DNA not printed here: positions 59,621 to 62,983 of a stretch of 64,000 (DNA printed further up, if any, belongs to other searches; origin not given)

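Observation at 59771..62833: Natural RodA-PBP2 (SEDS-bPBP) fusion gene, convergent with mreB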

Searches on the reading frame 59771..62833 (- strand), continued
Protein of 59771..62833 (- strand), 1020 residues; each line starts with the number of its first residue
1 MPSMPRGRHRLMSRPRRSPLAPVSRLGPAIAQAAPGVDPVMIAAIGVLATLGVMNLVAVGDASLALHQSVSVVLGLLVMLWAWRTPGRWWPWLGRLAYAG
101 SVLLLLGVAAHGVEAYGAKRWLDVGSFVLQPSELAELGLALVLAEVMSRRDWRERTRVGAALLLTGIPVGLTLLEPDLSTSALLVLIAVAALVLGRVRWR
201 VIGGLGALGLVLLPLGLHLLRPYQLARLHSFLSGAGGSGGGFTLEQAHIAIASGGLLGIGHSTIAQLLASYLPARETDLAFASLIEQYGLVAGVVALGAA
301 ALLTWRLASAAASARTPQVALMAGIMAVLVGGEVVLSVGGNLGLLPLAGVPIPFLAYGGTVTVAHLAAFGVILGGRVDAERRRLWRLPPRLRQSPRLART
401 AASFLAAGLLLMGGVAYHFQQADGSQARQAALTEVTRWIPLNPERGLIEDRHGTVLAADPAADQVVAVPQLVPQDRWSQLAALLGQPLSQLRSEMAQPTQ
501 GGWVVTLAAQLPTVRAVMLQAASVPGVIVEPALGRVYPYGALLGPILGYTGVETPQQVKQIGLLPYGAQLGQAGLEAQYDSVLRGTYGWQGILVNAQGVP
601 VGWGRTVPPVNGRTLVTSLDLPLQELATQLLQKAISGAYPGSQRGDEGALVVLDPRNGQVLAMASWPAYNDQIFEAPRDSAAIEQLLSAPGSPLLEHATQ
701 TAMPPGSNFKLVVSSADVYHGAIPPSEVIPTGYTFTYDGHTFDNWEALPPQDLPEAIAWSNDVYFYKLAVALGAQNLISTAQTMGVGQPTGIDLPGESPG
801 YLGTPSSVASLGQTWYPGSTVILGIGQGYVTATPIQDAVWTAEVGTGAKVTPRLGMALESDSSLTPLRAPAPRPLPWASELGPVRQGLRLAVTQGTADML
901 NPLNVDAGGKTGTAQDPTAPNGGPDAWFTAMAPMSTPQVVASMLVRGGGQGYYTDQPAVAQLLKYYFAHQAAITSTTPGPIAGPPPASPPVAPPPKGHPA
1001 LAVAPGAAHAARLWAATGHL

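Call 5: find_homologous_proteins(query=window:59771-62833:-, max_evalue=1e-10)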
Query window:59771-62833:- (1020 aa): 521 proteins with E <= 1e-10 among 8000 candidates; the best 120 are listed.
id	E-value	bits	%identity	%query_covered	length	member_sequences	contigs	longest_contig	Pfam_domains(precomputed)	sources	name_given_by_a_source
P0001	0.0e+0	2080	94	100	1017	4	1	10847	PF03717.21,PF01098.25,PF00905.28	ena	-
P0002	0.0e+0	2070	93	100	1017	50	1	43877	PF03717.21,PF01098.25,PF00905.28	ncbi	-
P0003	0.0e+0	1938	88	100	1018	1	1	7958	PF03717.21,PF01098.25,PF00905.28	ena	-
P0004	0.0e+0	1721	81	95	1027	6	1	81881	PF03717.21,PF01098.25,PF00905.28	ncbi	-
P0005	0.0e+0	1627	79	93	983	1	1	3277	PF03717.21,PF01098.25,PF00905.28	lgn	-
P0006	0.0e+0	1612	75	95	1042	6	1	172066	PF03717.21,PF01098.25,PF00905.28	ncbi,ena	-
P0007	0.0e+0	1608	75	96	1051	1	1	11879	PF03717.21,PF01098.25,PF00905.28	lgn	-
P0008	0.0e+0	1578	73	95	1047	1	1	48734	PF03717.21,PF01098.25,PF00905.28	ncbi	ncbi:MAG: FtsW/RodA/SpoVE family cell cycle protein [Candidatus Dormibacteria bacterium]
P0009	0.0e+0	1575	73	97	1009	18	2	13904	PF03717.21,PF01098.25,PF00905.28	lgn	-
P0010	0.0e+0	1574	73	94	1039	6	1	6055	PF03717.21,PF01098.25,PF00905.28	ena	-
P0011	0.0e+0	1569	76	93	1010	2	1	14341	PF03717.21,PF01098.25,PF00905.28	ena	-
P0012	0.0e+0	1430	68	97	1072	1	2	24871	PF03717.21,PF01098.25,PF00905.28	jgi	-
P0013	0.0e+0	1427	68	97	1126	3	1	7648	PF03717.21,PF01098.25,PF00905.28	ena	-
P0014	0.0e+0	1415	69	95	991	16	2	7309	PF03717.21,PF01098.25,PF00905.28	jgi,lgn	jgi:cell division protein FtsI/penicillin-binding protein 2/cell division protein FtsW (lipid II fli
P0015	0.0e+0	1403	67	99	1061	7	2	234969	PF03717.21,PF01098.25,PF00905.28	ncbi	ncbi:MAG: FtsW/RodA/SpoVE family cell cycle protein [Candidatus Dormibacteria bacterium]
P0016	0.0e+0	1390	67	96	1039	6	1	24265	PF03717.21,PF01098.25,PF00905.28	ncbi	-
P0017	0.0e+0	1373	67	95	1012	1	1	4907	PF03717.21,PF01098.25,PF00905.28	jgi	jgi:cell division protein FtsI/penicillin-binding protein 2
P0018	0.0e+0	1213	61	95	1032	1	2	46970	PF03717.21,PF01098.25,PF00905.28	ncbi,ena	-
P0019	0.0e+0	1198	61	91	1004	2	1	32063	PF03717.21,PF01098.25,PF00905.28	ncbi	ncbi:MAG: FtsW/RodA/SpoVE family cell cycle protein [Candidatus Dormibacteria bacterium]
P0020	0.0e+0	1192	61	94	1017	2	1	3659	PF03717.21,PF01098.25,PF00905.28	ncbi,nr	ncbi:MAG TPA: FtsW/RodA/SpoVE family cell cycle protein, partial [Candidatus Dormibacteraeota bacter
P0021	0.0e+0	1139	57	96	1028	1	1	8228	PF03717.21,PF01098.25,PF00905.28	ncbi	-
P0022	0.0e+0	1129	58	94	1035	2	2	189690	PF03717.21,PF01098.25,PF00905.28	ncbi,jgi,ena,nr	ncbi:MAG TPA: FtsW/RodA/SpoVE family cell cycle protein [Verrucomicrobiae bacterium]|nr:FtsW/RodA/Sp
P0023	0.0e+0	1126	59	90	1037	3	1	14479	PF03717.21,PF01098.25,PF00905.28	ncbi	-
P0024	0.0e+0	1115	57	95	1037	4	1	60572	PF03717.21,PF01098.25,PF00905.28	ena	-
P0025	0.0e+0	1015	55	91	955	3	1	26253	PF03717.21,PF01098.25,PF00905.28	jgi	-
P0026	7.9e-289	980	53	91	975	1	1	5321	PF03717.21,PF01098.25,PF00905.28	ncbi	-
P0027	1.1e-288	979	54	91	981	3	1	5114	PF03717.21,PF01098.25,PF00905.28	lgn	-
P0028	5.5e-286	970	52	95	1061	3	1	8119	PF03717.21,PF01098.25,PF00905.28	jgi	jgi:cell division protein FtsI/penicillin-binding protein 2/cell division protein FtsW (lipid II fli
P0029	7.2e-286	970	52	92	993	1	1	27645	PF03717.21,PF01098.25,PF00905.28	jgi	jgi:penicillin-binding protein 2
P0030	1.3e-285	969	53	90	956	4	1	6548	PF03717.21,PF01098.25,PF00905.28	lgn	-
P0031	4.1e-285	967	53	93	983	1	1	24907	PF03717.21,PF01098.25,PF00905.28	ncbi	-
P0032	2.3e-284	965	52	95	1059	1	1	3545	PF03717.21,PF01098.25,PF00905.28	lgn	-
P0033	3.3e-284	964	53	90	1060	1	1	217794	PF03717.21,PF01098.25,PF00905.28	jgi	jgi:cell division protein FtsI/penicillin-binding protein 2/cell division protein FtsW (lipid II fli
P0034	1.2e-283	962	53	95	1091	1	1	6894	PF03717.21,PF01098.25,PF00905.28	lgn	-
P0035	6.3e-283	960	52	92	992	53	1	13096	PF03717.21,PF01098.25,PF00905.28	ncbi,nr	ncbi:MAG TPA: FtsW/RodA/SpoVE family cell cycle protein [Candidatus Eisenbacteria bacterium]|nr:FtsW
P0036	1.4e-281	956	53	93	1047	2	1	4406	PF03717.21,PF01098.25,PF00905.28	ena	-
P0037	1.2e-280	953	51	94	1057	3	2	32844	PF03717.21,PF01098.25,PF00905.28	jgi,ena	jgi:cell division protein FtsI/penicillin-binding protein 2/cell division protein FtsW (lipid II fli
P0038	6.0e-280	950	51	94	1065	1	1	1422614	PF03717.21,PF01098.25,PF00905.28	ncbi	-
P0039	2.3e-277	942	52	92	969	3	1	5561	PF03717.21,PF01098.25,PF00905.28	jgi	jgi:cell division protein FtsI/penicillin-binding protein 2/cell division protein FtsW (lipid II fli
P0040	2.7e-276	938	53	94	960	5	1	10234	PF03717.21,PF01098.25,PF00905.28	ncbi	-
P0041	3.5e-276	938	50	94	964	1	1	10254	PF03717.21,PF01098.25,PF00905.28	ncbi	ncbi:MAG: FtsW/RodA/SpoVE family cell cycle protein [Candidatus Dormibacteria bacterium]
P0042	4.1e-276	938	51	92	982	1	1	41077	PF03717.21,PF01098.25,PF00905.28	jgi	-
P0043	4.3e-276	937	51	93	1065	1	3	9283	PF03717.21,PF01098.25,PF00905.28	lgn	-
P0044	7.8e-276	937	52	91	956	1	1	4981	PF03717.21,PF01098.25,PF00905.28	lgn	-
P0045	1.3e-275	936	72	60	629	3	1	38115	PF03717.21,PF01098.25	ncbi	ncbi:MAG: FtsW/RodA/SpoVE family cell cycle protein [Candidatus Dormibacteria bacterium]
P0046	1.3e-274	933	52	94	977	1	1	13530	PF03717.21,PF01098.25,PF00905.28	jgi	jgi:cell division protein FtsI/penicillin-binding protein 2/cell division protein FtsW (lipid II fli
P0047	2.6e-274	932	52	92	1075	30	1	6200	PF03717.21,PF01098.25,PF00905.28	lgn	-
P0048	2.7e-274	932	51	95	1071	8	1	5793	PF03717.21,PF01098.25,PF00905.28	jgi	-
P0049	3.4e-274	931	52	92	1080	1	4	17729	PF03717.21,PF01098.25,PF00905.28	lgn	-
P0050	3.8e-274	931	51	90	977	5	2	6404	PF03717.21,PF01098.25,PF00905.28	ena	-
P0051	2.1e-273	929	51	92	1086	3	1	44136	PF03717.21,PF01098.25,PF00905.28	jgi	-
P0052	3.9e-273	928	52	92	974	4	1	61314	PF03717.21,PF01098.25,PF00905.28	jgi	jgi:cell division protein FtsI/penicillin-binding protein 2/cell division protein FtsW (lipid II fli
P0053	1.5e-272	926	52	92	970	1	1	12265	PF03717.21,PF01098.25,PF00905.28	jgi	jgi:cell division protein FtsI/penicillin-binding protein 2/cell division protein FtsW (lipid II fli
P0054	6.8e-272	924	51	94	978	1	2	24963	PF03717.21,PF01098.25,PF00905.28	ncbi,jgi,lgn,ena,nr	ncbi:MAG TPA: FtsW/RodA/SpoVE family cell cycle protein [Candidatus Dormibacteraeota bacterium]|nr:F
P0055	7.5e-270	917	51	92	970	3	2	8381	PF03717.21,PF01098.25,PF00905.28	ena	-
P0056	8.1e-270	917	51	92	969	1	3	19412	PF03717.21,PF01098.25,PF00905.28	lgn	-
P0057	1.7e-269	916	51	95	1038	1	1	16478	PF03717.21,PF01098.25,PF00905.28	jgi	jgi:cell division protein FtsI/penicillin-binding protein 2/cell division protein FtsW (lipid II fli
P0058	1.9e-269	915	50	92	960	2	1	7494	PF03717.21,PF01098.25,PF00905.28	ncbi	-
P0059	6.1e-269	914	51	84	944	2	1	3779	PF03717.21,PF01098.25,PF00905.28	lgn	-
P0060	7.3e-269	914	53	84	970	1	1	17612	PF03717.21,PF01098.25,PF00905.28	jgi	jgi:cell division protein FtsI/penicillin-binding protein 2/cell division protein FtsW (lipid II fli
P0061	9.3e-269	913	52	92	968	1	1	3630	PF03717.21,PF01098.25,PF00905.28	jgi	jgi:cell division protein FtsI/penicillin-binding protein 2/cell division protein FtsW (lipid II fli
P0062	4.1e-268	911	52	92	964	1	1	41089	PF03717.21,PF01098.25,PF00905.28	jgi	jgi:cell division protein FtsI/penicillin-binding protein 2/cell division protein FtsW (lipid II fli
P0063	4.5e-268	911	52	92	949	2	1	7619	PF03717.21,PF01098.25,PF00905.28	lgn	-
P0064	1.1e-267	910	51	93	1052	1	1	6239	PF03717.21,PF01098.25,PF00905.28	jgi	jgi:cell division protein FtsI/penicillin-binding protein 2/cell division protein FtsW (lipid II fli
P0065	7.4e-267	907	51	93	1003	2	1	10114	PF03717.21,PF01098.25,PF00905.28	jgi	jgi:cell division protein FtsI/penicillin-binding protein 2/cell division protein FtsW (lipid II fli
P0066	7.4e-267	907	52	92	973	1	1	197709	PF03717.21,PF01098.25,PF00905.28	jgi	jgi:cell division protein FtsI/penicillin-binding protein 2/cell division protein FtsW (lipid II fli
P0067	7.4e-267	907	51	92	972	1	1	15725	PF03717.21,PF01098.25,PF00905.28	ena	-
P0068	2.7e-266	905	50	94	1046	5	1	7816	PF03717.21,PF01098.25,PF00905.28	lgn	-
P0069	4.8e-266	904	51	95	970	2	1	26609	PF03717.21,PF01098.25,PF00905.28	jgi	jgi:cell division protein FtsI/penicillin-binding protein 2/cell division protein FtsW (lipid II fli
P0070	1.8e-265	902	50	93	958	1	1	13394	PF03717.21,PF01098.25,PF00905.28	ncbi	ncbi:MAG: FtsW/RodA/SpoVE family cell cycle protein [Candidatus Dormibacteraceae bacterium]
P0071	2.1e-265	902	52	91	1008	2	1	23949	PF03717.21,PF01098.25,PF00905.28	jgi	jgi:cell division protein FtsI/penicillin-binding protein 2/cell division protein FtsW (lipid II fli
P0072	5.1e-265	901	52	93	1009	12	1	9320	PF03717.21,PF01098.25,PF00905.28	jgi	jgi:cell division protein FtsI/penicillin-binding protein 2/cell division protein FtsW (lipid II fli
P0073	2.4e-264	899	51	92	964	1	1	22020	PF03717.21,PF01098.25,PF00905.28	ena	-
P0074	2.8e-264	898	50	93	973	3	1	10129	PF03717.21,PF01098.25,PF00905.28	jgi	jgi:cell division protein FtsI/penicillin-binding protein 2/cell division protein FtsW (lipid II fli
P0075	3.2e-264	898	50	91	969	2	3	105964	PF03717.21,PF01098.25,PF00905.28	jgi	-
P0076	3.4e-264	898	51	91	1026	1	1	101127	PF03717.21,PF01098.25,PF00905.28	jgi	jgi:cell division protein FtsI/penicillin-binding protein 2/cell division protein FtsW (lipid II fli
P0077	3.5e-264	898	51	85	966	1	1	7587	PF03717.21,PF01098.25,PF00905.28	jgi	jgi:cell division protein FtsI/penicillin-binding protein 2/cell division protein FtsW (lipid II fli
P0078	6.0e-264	897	51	91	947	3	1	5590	PF03717.21,PF01098.25,PF00905.28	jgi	jgi:cell division protein FtsI/penicillin-binding protein 2/cell division protein FtsW (lipid II fli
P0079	9.1e-264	897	50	94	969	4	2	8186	PF03717.21,PF01098.25,PF00905.28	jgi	-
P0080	9.1e-264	897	50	94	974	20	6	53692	PF03717.21,PF01098.25,PF00905.28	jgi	jgi:cell division protein FtsI/penicillin-binding protein 2/cell division protein FtsW (lipid II fli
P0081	3.2e-263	895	49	94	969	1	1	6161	PF03717.21,PF01098.25,PF00905.28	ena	-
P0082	5.4e-263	894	50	94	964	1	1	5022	PF03717.21,PF01098.25,PF00905.28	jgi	jgi:cell division protein FtsI/penicillin-binding protein 2/cell division protein FtsW (lipid II fli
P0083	1.6e-262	893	51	92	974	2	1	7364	PF03717.21,PF01098.25,PF00905.28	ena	-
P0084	2.3e-262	892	50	95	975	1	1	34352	PF03717.21,PF01098.25,PF00905.28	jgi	jgi:cell division protein FtsI/penicillin-binding protein 2/cell division protein FtsW (lipid II fli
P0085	6.9e-262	890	49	93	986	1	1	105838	PF03717.21,PF01098.25,PF00905.28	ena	-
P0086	5.2e-261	888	50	95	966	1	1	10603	PF03717.21,PF01098.25,PF00905.28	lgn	-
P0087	6.5e-261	887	49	95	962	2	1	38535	PF03717.21,PF01098.25,PF00905.28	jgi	jgi:cell division protein FtsI/penicillin-binding protein 2/cell division protein FtsW (lipid II fli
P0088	7.1e-261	887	49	95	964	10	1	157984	PF03717.21,PF01098.25,PF00905.28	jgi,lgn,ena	-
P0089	8.2e-261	887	51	92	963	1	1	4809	PF03717.21,PF01098.25,PF00905.28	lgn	-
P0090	9.3e-261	887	50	93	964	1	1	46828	PF03717.21,PF01098.25,PF00905.28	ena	-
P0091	9.8e-261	887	49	94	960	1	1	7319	PF03717.21,PF01098.25,PF00905.28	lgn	-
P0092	1.4e-260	886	50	92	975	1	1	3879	PF03717.21,PF01098.25,PF00905.28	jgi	jgi:cell division protein FtsI/penicillin-binding protein 2/cell division protein FtsW (lipid II fli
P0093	1.8e-260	886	51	94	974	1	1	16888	PF03717.21,PF01098.25,PF00905.28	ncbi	ncbi:MAG TPA: FtsW/RodA/SpoVE family cell cycle protein [Candidatus Dormibacteraeota bacterium]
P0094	2.1e-260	886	49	95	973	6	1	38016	PF03717.21,PF01098.25,PF00905.28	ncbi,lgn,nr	ncbi:MAG TPA: FtsW/RodA/SpoVE family cell cycle protein [Nocardioides sp.]|nr:FtsW/RodA/SpoVE family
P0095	3.6e-260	885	49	95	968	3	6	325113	PF03717.21,PF01098.25,PF00905.28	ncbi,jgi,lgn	ncbi:MAG TPA: FtsW/RodA/SpoVE family cell cycle protein [Jatrophihabitans sp.]|jgi:cell division pro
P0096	7.7e-260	884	50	92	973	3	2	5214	PF03717.21,PF01098.25,PF00905.28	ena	-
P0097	4.1e-259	881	51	91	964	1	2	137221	PF03717.21,PF01098.25,PF00905.28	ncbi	ncbi:MAG: FtsW/RodA/SpoVE family cell cycle protein [Pseudonocardiaceae bacterium]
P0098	6.3e-259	881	50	92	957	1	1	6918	PF03717.21,PF01098.25,PF00905.28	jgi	jgi:cell division protein FtsI/penicillin-binding protein 2/cell division protein FtsW (lipid II fli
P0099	7.4e-259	880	50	92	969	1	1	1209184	PF03717.21,PF01098.25,PF00905.28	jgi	jgi:cell division protein FtsI/penicillin-binding protein 2/cell division protein FtsW (lipid II fli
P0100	3.1e-258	878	50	92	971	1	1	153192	PF03717.21,PF01098.25,PF00905.28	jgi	jgi:cell division protein FtsI/penicillin-binding protein 2/cell division protein FtsW (lipid II fli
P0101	3.3e-258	878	51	92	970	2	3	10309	PF03717.21,PF01098.25,PF00905.28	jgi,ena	-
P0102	2.1e-257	876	49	94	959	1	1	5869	PF03717.21,PF01098.25,PF00905.28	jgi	jgi:cell division protein FtsI/penicillin-binding protein 2/cell division protein FtsW (lipid II fli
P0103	2.3e-257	875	50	92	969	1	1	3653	PF03717.21,PF01098.25,PF00905.28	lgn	-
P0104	3.8e-257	875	50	91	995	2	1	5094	PF03717.21,PF01098.25,PF00905.28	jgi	jgi:cell division protein FtsI/penicillin-binding protein 2/cell division protein FtsW (lipid II fli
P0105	4.3e-257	875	49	95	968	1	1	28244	PF03717.21,PF01098.25,PF00905.28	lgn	-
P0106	1.3e-256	873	50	87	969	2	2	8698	PF03717.21,PF01098.25,PF00905.28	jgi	-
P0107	1.9e-256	872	49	92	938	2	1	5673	PF03717.21,PF01098.25,PF00905.28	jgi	jgi:cell division protein FtsI/penicillin-binding protein 2/cell division protein FtsW (lipid II fli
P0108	2.6e-256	872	49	93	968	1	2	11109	PF03717.21,PF01098.25,PF00905.28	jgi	-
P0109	3.0e-256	872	49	91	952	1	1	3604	PF03717.21,PF01098.25,PF00905.28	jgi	jgi:cell division protein FtsI/penicillin-binding protein 2/cell division protein FtsW (lipid II fli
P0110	5.4e-256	871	51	86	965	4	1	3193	PF03717.21,PF01098.25,PF00905.28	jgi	jgi:cell division protein FtsI/penicillin-binding protein 2/cell division protein FtsW (lipid II fli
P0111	6.0e-256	871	50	91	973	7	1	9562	PF03717.21,PF01098.25,PF00905.28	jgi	jgi:cell division protein FtsI/penicillin-binding protein 2/cell division protein FtsW (lipid II fli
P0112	6.5e-256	871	50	91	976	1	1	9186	PF03717.21,PF01098.25,PF00905.28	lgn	-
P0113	1.0e-255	870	48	94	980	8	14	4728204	PF03717.21,PF01098.25,PF00905.28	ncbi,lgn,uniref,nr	ncbi:FtsW/RodA/SpoVE family cell cycle protein [Carbonactinospora thermoautotrophica]|uniref:FtsW/Ro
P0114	1.1e-255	870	48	93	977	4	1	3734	PF03717.21,PF01098.25,PF00905.28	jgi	jgi:cell division protein FtsI/penicillin-binding protein 2/cell division protein FtsW (lipid II fli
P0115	1.5e-255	869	50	84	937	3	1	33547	PF03717.21,PF01098.25,PF00905.28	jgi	jgi:cell division protein FtsI/penicillin-binding protein 2/cell division protein FtsW (lipid II fli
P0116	1.7e-255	869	49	95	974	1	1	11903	PF03717.21,PF01098.25,PF00905.28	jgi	jgi:cell division protein FtsI/penicillin-binding protein 2/cell division protein FtsW (lipid II fli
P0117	1.8e-255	869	51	92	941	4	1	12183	PF03717.21,PF01098.25,PF00905.28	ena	-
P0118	2.2e-255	869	50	93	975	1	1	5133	PF03717.21,PF01098.25,PF00905.28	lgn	-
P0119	3.1e-255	868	49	92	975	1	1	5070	PF03717.21,PF01098.25,PF00905.28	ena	-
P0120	4.4e-255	868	50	87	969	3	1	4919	PF03717.21,PF01098.25,PF00905.28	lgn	-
